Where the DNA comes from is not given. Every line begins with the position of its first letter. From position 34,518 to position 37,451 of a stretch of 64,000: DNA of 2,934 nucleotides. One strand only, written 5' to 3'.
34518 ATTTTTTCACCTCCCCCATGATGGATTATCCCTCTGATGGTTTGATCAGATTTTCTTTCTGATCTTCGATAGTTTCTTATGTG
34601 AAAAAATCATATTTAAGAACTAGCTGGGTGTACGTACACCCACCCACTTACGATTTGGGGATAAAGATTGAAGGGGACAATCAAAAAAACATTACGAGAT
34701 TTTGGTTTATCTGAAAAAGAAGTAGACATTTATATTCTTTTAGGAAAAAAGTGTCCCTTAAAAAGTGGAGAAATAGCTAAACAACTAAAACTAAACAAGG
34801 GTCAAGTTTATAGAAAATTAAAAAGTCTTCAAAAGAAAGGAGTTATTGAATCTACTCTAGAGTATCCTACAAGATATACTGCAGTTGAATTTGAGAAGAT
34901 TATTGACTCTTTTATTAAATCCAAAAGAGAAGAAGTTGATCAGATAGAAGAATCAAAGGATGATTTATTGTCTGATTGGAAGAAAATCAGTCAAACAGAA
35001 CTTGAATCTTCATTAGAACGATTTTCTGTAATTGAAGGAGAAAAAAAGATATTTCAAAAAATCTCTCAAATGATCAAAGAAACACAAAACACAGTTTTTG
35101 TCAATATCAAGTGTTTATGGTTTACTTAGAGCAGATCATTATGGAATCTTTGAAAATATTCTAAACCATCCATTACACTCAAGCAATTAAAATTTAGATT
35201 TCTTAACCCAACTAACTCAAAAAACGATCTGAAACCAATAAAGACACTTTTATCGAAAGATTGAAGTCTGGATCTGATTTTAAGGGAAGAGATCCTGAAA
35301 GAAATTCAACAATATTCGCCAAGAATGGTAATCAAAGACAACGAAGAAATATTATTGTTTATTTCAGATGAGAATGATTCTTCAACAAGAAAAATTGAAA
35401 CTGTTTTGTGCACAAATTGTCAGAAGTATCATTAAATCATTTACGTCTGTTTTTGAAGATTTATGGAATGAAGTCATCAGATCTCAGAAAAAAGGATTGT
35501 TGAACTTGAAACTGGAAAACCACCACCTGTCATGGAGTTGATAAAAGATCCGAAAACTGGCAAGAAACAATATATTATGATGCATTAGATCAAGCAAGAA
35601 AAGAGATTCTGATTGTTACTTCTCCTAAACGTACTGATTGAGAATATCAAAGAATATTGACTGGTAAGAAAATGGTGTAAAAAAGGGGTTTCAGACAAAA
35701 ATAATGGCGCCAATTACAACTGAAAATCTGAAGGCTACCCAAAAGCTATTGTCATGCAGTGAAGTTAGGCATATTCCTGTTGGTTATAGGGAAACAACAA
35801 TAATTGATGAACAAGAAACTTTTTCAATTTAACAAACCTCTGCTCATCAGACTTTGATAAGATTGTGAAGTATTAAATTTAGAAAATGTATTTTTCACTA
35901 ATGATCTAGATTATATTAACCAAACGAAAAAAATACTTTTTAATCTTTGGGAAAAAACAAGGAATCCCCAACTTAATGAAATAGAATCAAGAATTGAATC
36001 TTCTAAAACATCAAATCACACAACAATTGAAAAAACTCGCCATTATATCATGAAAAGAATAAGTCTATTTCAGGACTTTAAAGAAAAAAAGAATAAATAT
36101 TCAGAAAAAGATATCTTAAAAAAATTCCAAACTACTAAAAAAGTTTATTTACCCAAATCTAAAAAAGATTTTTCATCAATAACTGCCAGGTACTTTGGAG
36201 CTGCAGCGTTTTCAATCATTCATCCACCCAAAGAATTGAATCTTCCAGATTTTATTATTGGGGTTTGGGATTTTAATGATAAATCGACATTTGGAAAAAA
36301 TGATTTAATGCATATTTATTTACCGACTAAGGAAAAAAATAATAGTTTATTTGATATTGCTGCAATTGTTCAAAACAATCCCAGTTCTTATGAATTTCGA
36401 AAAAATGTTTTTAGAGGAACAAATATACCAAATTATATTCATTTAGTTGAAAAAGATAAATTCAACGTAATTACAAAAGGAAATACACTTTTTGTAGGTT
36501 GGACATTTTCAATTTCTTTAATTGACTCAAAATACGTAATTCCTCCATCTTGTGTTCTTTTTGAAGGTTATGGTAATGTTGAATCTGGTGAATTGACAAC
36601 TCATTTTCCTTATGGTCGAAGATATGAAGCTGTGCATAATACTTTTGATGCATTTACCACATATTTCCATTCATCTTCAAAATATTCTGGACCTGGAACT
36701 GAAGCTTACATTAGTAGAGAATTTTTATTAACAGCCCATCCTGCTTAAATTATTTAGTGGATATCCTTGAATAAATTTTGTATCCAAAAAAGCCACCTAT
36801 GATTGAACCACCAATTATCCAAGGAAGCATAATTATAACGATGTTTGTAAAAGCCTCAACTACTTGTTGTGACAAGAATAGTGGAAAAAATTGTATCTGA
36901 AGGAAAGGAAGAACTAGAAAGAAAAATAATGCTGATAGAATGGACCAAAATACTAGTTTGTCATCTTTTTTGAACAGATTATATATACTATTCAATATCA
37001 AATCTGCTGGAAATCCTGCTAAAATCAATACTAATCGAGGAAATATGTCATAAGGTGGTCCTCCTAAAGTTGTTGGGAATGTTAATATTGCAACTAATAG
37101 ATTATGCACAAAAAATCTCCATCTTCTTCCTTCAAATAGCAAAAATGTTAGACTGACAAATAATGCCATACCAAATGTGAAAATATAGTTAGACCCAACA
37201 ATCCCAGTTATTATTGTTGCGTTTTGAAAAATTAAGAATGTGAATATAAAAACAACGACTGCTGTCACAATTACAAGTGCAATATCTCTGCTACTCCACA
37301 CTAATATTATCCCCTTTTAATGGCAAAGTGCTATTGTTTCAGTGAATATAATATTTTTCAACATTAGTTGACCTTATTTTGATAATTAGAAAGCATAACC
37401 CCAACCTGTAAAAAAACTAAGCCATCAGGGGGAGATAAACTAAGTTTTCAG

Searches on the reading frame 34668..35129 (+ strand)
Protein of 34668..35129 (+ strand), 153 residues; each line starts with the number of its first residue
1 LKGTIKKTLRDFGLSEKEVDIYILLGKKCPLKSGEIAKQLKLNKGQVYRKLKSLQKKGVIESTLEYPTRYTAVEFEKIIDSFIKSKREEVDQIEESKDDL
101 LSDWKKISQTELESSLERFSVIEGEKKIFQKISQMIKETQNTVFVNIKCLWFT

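Call 9: search_protein_families(library=pfam, proteins=[window:34668-35129:+], max_evalue=0.1)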
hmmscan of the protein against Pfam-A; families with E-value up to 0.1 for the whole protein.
window:34668-35129:+ (153 aa): 21 families
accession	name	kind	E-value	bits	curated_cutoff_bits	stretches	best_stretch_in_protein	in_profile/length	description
PF01978.25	TrmB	-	3e-15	56.2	25.6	1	9-76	1-68/68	Sugar-specific transcriptional regulator TrmB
PF13412.12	HTH_24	-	7.8e-06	25.8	21.9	1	15-61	2-48/48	Winged helix-turn-helix DNA-binding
PF01047.28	MarR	-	7.6e-05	23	24.6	1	15-62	2-49/59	MarR family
PF01022.26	HTH_5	-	0.00017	21.8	22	1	30-62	15-47/47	Bacterial regulatory protein, arsR family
PF08279.18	HTH_11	-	0.0003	21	25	1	21-63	5-49/55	HTH domain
PF17024.10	DMAP1_like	-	0.00079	20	30.8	1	15-78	37-100/113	Putative DMAP1-like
PF03551.20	PadR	-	0.0014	19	27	1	40-65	27-52/75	Transcriptional regulator PadR-like family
PF09339.16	HTH_IclR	-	0.0035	17.5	22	1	30-61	18-49/52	IclR helix-turn-helix domain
PF21476.4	PF0610-like_N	-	0.0068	17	33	1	21-56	6-40/50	PF0610-like, N-terminal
PF12840.13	HTH_20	-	0.0069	16.8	27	1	33-62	21-50/51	Helix-turn-helix domain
PF01726.22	LexA_DNA_bind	-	0.0078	16.4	23.7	1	35-63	30-59/65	LexA DNA binding domain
PF03444.21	HrcA_DNA-bdg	-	0.01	15.9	21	1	27-62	20-55/79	Winged helix-turn-helix transcription repressor, HrcA DNA-binding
PF13463.12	HTH_27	-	0.011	16.4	22.2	1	28-73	16-62/68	Winged helix DNA-binding domain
PF12802.13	MarR_2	-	0.011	16.3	27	1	31-62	21-52/61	MarR family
PF02082.26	Rrf2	-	0.011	16.3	30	1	27-63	20-56/132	Iron-dependent Transcriptional regulator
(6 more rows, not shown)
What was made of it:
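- On TrmB-family transcription regulator (the long protein, 34668-36748): Window N-terminal ORF E=3e-15 (call 9).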

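Call 11: search_protein_families(library=ncbifam, proteins=[window:34668-35129:+], max_evalue=1)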
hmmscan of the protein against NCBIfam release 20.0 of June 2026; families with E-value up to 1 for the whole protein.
window:34668-35129:+ (153 aa): 25 families
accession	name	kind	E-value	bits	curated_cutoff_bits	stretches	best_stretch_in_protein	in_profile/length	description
NF047390.1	TransRegTrmBL1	equivalog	5.2e-09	35.5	650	1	5-147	6-141/341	HTH-type sugar sensing transcriptional regulator TrmBL1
NF053606.1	Sta1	subfamily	2.6e-08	33.9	80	1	12-62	16-66/100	Sta1 family transcriptional regulator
NF040939.2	trans_reg_lrs14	equivalog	3.1e-07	30.4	90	1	12-62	17-68/103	Lrs14 family HTH-type transcriptional regulator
NF047392.1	TransRegTrmBHalo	equivalog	7.1e-07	28.5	500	1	2-96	6-100/349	HTH-type sugar sensing transcriptional regulator TrmB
NF041141.1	tran_reg_TrmBL2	equivalog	1e-06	28.5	530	1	12-145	14-152/264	HTH-type transcriptional regulator TrmBL2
TIGR01884.1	cas_HTH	subfamily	1.1e-05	24.9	60.2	2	11-70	137-196/202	CRISPR-associated CARF protein Csa3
NF045593.1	bilirub_TF_BilQ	equivalog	0.00089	19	125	1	6-71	20-86/135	bilirubin utilization transcriptional regulator BilQ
NF040851.1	tran_reg_TrmB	equivalog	0.0014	17.9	600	1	4-125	6-120/338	HTH-type sugar-sensing transcriptional regulator TrmB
NF003210.0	PRK04172.1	equivalog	0.0098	14.7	350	1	14-74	4-64/496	phenylalanine--tRNA ligase subunit alpha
NF050133.1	TransRegFabT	equivalog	0.013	15.8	200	1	14-63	27-76/138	fatty acid biosynthesis transcriptional regulator FabT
NF053814.1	teico_TcaR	equivalog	0.02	14.9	170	1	6-129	28-148/151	MarR family transcriptional regulator TcaR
NF040947.1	trans_reg_LysM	equivalog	0.021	14.6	180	1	17-68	4-56/136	HTH-type transcriptional regulator LysM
NF038251.1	AdcR_fam_Zn_TF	equivalog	0.027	14.7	175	1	15-65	35-84/143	zinc-dependent MarR family transcriptional regulator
NF053777.1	Saro0803TransReg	equivalog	0.027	14.1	200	1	7-61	28-82/140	Saro_0803 family transcriptional regulator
NF053756.1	MreA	equivalog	0.03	14.1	100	1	5-93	6-102/110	MreA family transcriptional regulator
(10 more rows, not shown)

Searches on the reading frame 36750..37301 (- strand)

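Call 9: search_protein_families(library=pfam, proteins=[window:36750-37301:-], max_evalue=0.1)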
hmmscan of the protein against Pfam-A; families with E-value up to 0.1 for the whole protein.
window:36750-37301:- (183 aa): 0 families

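Call 11: search_protein_families(library=ncbifam, proteins=[window:36750-37301:-], max_evalue=1)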
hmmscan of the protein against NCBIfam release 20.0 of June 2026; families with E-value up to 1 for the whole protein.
window:36750-37301:- (183 aa): 1 family
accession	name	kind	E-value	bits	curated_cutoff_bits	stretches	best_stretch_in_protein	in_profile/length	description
NF006749.0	PRK09272.1-2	subfamily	0.041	14.1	119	1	115-163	61-109/116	hypothetical protein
